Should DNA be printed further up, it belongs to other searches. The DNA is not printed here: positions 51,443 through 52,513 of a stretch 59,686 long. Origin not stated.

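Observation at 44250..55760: Second, differently built CMP-ulosonic-acid-like module: SIS, two Gfo/Idh/MocA, 2-hydroxyacid DH, B12-rSAM, HpcH aldolase, two Zn-ribbon MTases, KdsB-like enzyme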

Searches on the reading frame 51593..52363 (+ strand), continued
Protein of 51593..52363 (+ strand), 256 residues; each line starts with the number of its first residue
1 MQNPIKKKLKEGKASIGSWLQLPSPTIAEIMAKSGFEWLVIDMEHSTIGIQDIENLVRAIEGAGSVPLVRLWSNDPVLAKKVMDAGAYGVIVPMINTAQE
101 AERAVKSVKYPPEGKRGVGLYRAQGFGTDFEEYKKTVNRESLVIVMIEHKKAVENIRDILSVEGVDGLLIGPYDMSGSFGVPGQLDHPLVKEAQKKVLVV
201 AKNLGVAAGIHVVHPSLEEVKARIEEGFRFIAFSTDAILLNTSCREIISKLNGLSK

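Call 20: find_encoding_contigs(protein=P0107, flank=10000, max_places=1)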
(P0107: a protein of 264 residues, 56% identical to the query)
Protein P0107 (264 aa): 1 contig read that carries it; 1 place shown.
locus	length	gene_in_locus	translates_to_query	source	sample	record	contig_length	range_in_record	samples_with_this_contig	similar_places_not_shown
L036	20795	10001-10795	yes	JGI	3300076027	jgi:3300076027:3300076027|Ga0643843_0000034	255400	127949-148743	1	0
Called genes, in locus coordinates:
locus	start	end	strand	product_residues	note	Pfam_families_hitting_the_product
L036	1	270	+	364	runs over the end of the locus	PF02350:Epimerase_2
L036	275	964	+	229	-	PF17836:PglD_N, PF25087:GMPPB_C (faint), PF25084:LbH_EIF2B (weak), PF00132:Hexapep (weak)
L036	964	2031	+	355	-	PF00571:CBS (faint), PF00483:NTP_transferase, PF12804:NTP_transf_3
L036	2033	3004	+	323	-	PF01073:3Beta_HSD, PF01370:Epimerase, PF02719:Polysacc_synt_2, PF04321:RmlD_sub_bind, PF05368:NmrA, PF07993:NAD_binding_4 (weak), PF13460:NAD_binding_10, PF16363:GDP_Man_Dehyd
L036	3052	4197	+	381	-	PF01041:DegT_DnrJ_EryC1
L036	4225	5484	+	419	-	-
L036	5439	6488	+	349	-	PF13489:Methyltransf_23, PF13847:Methyltransf_31, PF08241:Methyltransf_11, PF08242:Methyltransf_12, PF13649:Methyltransf_25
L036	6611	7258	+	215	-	PF02348:CTP_transf_3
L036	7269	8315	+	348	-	PF01408:GFO_IDH_MocA, PF22725:GFO_IDH_MocA_C3, PF02894:GFO_IDH_MocA_C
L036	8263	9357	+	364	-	PF13489:Methyltransf_23 (weak)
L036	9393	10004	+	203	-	PF13580:SIS_2, PF01380:SIS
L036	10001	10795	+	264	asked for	PF03328:HpcH_HpaI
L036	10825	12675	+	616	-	-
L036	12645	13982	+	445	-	PF01041:DegT_DnrJ_EryC1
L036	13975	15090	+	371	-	PF01041:DegT_DnrJ_EryC1, PF01212:Beta_elim_lyase (weak)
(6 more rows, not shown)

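Call 21: find_encoding_contigs(protein=P0084, flank=10000, max_places=1)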
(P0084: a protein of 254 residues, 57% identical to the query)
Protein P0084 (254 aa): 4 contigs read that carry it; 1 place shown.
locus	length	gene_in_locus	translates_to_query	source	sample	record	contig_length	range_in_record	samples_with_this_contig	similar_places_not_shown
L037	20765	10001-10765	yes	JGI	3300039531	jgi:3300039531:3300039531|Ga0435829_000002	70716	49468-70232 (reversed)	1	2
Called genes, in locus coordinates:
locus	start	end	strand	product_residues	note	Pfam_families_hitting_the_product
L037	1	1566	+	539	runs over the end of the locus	-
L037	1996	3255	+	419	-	PF01609:DDE_Tnp_1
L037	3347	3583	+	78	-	PF02706:Wzz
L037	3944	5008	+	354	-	PF00571:CBS (faint), PF00483:NTP_transferase, PF12804:NTP_transf_3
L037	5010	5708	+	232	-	PF02348:CTP_transf_3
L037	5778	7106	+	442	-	PF02310:B12-binding, PF04055:Radical_SAM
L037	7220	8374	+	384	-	-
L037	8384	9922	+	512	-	PF01943:Polysacc_synt (weak)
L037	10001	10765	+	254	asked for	PF03328:HpcH_HpaI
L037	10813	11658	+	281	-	PF05050:Methyltransf_21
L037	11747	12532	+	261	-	PF02348:CTP_transf_3, PF12804:NTP_transf_3 (weak)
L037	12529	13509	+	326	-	PF13847:Methyltransf_31 (faint), PF13489:Methyltransf_23, PF08241:Methyltransf_11, PF08242:Methyltransf_12, PF13649:Methyltransf_25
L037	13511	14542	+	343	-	PF01408:GFO_IDH_MocA, PF02894:GFO_IDH_MocA_C, PF22725:GFO_IDH_MocA_C3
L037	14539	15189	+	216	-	PF13580:SIS_2, PF01380:SIS (weak)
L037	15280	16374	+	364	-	-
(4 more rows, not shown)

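Call 22: search_solved_structures(query=window:51593-52363:+, max_evalue=1e-10)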
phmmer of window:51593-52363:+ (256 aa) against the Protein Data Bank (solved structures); distinct sequences matched with E-value up to 1e-10: 21.
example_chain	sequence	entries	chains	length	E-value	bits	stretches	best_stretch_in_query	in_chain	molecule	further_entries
4b5s_A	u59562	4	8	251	3.5e-48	167.1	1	1-246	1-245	4-HYDROXY-2-OXO-HEPTANE-1,7-DIOATE ALDOLASE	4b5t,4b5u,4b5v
2v5j_A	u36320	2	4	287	4.3e-48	166.8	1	1-247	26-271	2,4-DIHYDROXYHEPT-2-ENE-1,7-DIOIC ACID ALDOLASE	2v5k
4b5w_A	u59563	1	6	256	1.9e-47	164.8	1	1-247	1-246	4-HYDROXY-2-OXO-HEPTANE-1,7-DIOATE ALDOLASE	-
2vws_A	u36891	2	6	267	3.8e-47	163.8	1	2-243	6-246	YFAU, 2-KETO-3-DEOXY SUGAR ALDOLASE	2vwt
4b5x_A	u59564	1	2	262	4.1e-47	163.6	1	1-247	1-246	4-HYDROXY-2-OXO-HEPTANE-1,7-DIOATE ALDOLASE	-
1dxe_A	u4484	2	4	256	3.3e-44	154.1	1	3-244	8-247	2-DEHYDRO-3-DEOXY-GALACTARATE ALDOLASE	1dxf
7v8t_A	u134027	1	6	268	2.3e-43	151.3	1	3-253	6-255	2,4-dihydroxyhept-2-ene-1,7-dioic acid aldolase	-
7et8_A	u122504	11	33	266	4.5e-43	150.4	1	3-253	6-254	4-hydroxy-2-oxoheptanedioate aldolase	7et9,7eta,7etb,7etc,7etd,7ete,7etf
4mf4_A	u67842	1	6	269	1.1e-41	145.9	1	2-249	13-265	HpcH/HpaI aldolase/citrate lyase family protein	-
3qz6_A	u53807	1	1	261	2.8e-40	141.2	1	5-245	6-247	HpcH/HpaI aldolase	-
7nnk_A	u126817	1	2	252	7.8e-38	133.2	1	3-250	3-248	HpcH/HpaI aldolase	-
6r62_A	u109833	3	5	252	7.8e-38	133.2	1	3-250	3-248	HpcH/HpaI aldolase | hydroxyketoacid aldolase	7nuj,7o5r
7o5i_A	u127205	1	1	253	7.9e-38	133.2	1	3-250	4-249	HpcH/HpaI aldolase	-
8adq_A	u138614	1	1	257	8.3e-38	133.2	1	3-250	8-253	HpcH/HpaI aldolase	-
7nr1_A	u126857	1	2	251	8.8e-38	133.1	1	3-250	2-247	HpcH/HpaI aldolase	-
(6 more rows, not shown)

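Call 27: find_related_loci(query=A1, collection=genome_contigs, flank=10000)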
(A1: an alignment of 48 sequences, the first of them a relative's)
Query A1 (256 aa) in genome_contigs; peptide patterns used: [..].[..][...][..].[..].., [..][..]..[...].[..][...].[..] (x = any residue, [..] = any of these).
600 stretches matched a pattern (row limit reached: there are more); 574 encode a relative of the query (tblastn E <= 1e-3); the best 80 are kept; 80 distinct loci.
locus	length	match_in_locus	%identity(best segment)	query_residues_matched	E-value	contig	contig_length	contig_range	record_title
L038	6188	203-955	69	1-251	3e-113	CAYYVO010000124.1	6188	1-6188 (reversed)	MAG TPA_asm: uncultured Dehalococcoidaceae bacterium isolate SRP068000_co4_481 genome assembly, contig: NODE_24528_lengt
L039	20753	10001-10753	68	1-251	1e-112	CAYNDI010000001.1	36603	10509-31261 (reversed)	MAG TPA_asm: uncultured Dehalococcoidaceae bacterium isolate SRP185410_co2_273 genome assembly, contig: NODE_1171_length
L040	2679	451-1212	65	1-254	3e-115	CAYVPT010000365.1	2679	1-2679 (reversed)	MAG TPA_asm: uncultured Dehalococcoidaceae bacterium isolate binchicken_co34_11 genome assembly, contig: NODE_71561_leng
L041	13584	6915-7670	57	3-254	1e-97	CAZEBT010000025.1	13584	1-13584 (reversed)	MAG TPA_asm: uncultured Dehalococcoidales bacterium isolate binchicken_co100_414 genome assembly, contig: NODE_7173_leng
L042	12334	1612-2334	57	9-255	3e-97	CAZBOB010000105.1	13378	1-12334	MAG TPA_asm: uncultured Desulfobacteraceae bacterium isolate binchicken_co34_357 genome assembly, contig: NODE_7836_leng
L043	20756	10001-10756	55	1-252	5e-93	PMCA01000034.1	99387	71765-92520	MAG: Elusimicrobia bacterium isolate fen_1175 73.20120700_E3M.237_contig_26304, whole genome shotgun sequence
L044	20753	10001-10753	55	1-251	1e-91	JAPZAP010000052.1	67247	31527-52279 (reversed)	MAG: Candidatus Methanoperedens sp. isolate SR-VP_0-2cm_41_45 SR-VP_0-2_scaffold_141_3128578, whole genome shotgun seque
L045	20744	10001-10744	53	5-252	1e-91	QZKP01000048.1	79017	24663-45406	MAG: Desulfarculus sp. isolate SURF_10 Ga0104751_1000299, whole genome shotgun sequence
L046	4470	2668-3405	54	1-246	9e-92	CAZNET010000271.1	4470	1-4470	MAG TPA_asm: uncultured Pirellulales bacterium isolate SRP141376_co2_404 genome assembly, contig: NODE_30895_length_4470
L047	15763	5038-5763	55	5-246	2e-91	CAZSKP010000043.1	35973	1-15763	MAG TPA_asm: uncultured bacterium isolate binchicken_co294_12 genome assembly, contig: NODE_1608_length_35973_cov_7.7024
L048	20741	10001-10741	53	5-251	1e-90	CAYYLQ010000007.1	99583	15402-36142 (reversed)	MAG TPA_asm: uncultured Nitrospirales bacterium isolate SRP273308_co1_254 genome assembly, contig: NODE_217_length_99583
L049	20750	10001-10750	53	5-254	3e-90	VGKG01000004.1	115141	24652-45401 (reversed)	MAG: Candidatus Omnitrophota bacterium isolate M_DeepCast_200m_m2_189 M_DeepCast_200m_m2_189_Ga0194113_10000046, whole g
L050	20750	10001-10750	53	2-251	6e-90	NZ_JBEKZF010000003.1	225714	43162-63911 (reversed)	MAG: Methanoregula sp. isolate SPRUCE 692 SPRUCE_692_3, whole genome shotgun sequence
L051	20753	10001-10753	54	1-251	1e-89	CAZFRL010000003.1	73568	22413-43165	MAG TPA_asm: uncultured Dehalococcoidales bacterium isolate binchicken_co100_466 genome assembly, contig: NODE_444_lengt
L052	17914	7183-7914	54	5-248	5e-90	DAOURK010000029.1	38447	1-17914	MAG TPA_asm: Pseudomonadota bacterium isolate CSMAG_150 CSMAG_150_k141_117263_length_38447_cov_1321.6706, whole genome s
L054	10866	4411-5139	55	3-245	2e-89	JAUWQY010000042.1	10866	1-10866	MAG: Dehalococcoidia bacterium isolate CSMAG_2514 CSMAG_2514_k141_722183_length_10866_cov_755.1740, whole genome shotgun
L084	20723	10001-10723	54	5-245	8e-85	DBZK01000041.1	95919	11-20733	MAG TPA_asm: Dehalococcoidia bacterium UBA1162 UBA1162_contig_17610, whole genome shotgun sequence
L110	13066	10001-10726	52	5-246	3e-82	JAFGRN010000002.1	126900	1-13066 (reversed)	MAG: Candidatus Omnitrophota bacterium isolate Zod_Metabat.83 k87_37289, whole genome shotgun sequence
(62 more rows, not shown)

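Call 54: search_solved_structures(query=window:51593-52363:+, max_evalue=1e-40, show_alignments=1)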
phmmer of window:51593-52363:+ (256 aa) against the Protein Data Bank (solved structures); distinct sequences matched with E-value up to 1e-40: 9.
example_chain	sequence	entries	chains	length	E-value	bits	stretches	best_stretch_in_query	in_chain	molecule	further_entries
4b5s_A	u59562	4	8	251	3.5e-48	167.1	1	1-246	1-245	4-HYDROXY-2-OXO-HEPTANE-1,7-DIOATE ALDOLASE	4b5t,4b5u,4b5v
2v5j_A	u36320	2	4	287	4.3e-48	166.8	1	1-247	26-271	2,4-DIHYDROXYHEPT-2-ENE-1,7-DIOIC ACID ALDOLASE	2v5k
4b5w_A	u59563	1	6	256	1.9e-47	164.8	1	1-247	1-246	4-HYDROXY-2-OXO-HEPTANE-1,7-DIOATE ALDOLASE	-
2vws_A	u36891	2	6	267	3.8e-47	163.8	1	2-243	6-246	YFAU, 2-KETO-3-DEOXY SUGAR ALDOLASE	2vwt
4b5x_A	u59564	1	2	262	4.1e-47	163.6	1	1-247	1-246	4-HYDROXY-2-OXO-HEPTANE-1,7-DIOATE ALDOLASE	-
1dxe_A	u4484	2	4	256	3.3e-44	154.1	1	3-244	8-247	2-DEHYDRO-3-DEOXY-GALACTARATE ALDOLASE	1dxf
7v8t_A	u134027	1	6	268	2.3e-43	151.3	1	3-253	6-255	2,4-dihydroxyhept-2-ene-1,7-dioic acid aldolase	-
7et8_A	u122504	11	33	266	4.5e-43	150.4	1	3-253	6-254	4-hydroxy-2-oxoheptanedioate aldolase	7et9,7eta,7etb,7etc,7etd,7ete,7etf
4mf4_A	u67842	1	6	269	1.1e-41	145.9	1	2-249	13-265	HpcH/HpaI aldolase/citrate lyase family protein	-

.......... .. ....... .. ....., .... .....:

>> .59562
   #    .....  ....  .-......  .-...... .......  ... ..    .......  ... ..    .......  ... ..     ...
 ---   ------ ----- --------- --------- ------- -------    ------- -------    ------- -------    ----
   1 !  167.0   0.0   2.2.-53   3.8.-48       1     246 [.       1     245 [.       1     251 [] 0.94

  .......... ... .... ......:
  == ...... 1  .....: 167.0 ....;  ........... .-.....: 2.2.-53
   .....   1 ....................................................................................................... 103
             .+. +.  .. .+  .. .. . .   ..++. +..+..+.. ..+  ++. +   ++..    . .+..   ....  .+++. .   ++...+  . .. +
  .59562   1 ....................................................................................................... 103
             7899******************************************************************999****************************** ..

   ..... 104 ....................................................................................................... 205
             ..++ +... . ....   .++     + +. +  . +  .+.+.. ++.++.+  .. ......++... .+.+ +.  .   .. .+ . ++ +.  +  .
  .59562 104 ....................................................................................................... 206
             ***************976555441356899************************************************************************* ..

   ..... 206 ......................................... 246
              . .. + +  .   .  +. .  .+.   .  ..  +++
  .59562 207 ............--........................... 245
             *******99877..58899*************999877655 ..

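Call 68: search_protein_families(library=pfam, proteins=[L034:8695-9969:+, L034:13890-14771:+], max_evalue=0.01)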
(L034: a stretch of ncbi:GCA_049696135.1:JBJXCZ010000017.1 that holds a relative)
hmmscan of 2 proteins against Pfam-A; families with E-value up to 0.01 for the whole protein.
L034:8695-9969:+ (424 aa): 0 families

L034:13890-14771:+ (293 aa): 10 families
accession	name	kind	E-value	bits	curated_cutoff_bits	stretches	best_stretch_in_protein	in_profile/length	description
PF01370.27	Epimerase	-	6.8e-43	147.2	20.9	1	3-212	1-237/240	NAD dependent epimerase/dehydratase family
PF16363.11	GDP_Man_Dehyd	-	5.8e-23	82.3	27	1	5-239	2-272/332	GDP-mannose 4,6 dehydratase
PF01073.25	3Beta_HSD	-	4.9e-18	65.6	22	1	4-117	1-121/280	3-beta hydroxysteroid dehydrogenase/isomerase family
PF13460.12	NAD_binding_10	-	3.5e-16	60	27.2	1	7-157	1-150/184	NAD(P)H-binding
PF04321.23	RmlD_sub_bind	-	5.3e-12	45.8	27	1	1-165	1-161/287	RmlD substrate binding domain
PF02719.21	Polysacc_synt_2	-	4.4e-11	43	20.2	1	45-238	59-252/293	Polysaccharide biosynthesis protein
PF07993.18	NAD_binding_4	-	3.6e-07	30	20.1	0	57-119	84-144/258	Male sterility protein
PF05368.20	NmrA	-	2.4e-06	27.8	27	1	2-240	4-241/298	NmrA-like family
PF01266.30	DAO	-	0.00092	19.3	27.9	1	8-174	6-112/353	FAD dependent oxidoreductase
PF13450.12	NAD_binding_8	-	0.0074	17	21.9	0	8-35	3-30/68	NAD(P)-binding Rossmann-like domain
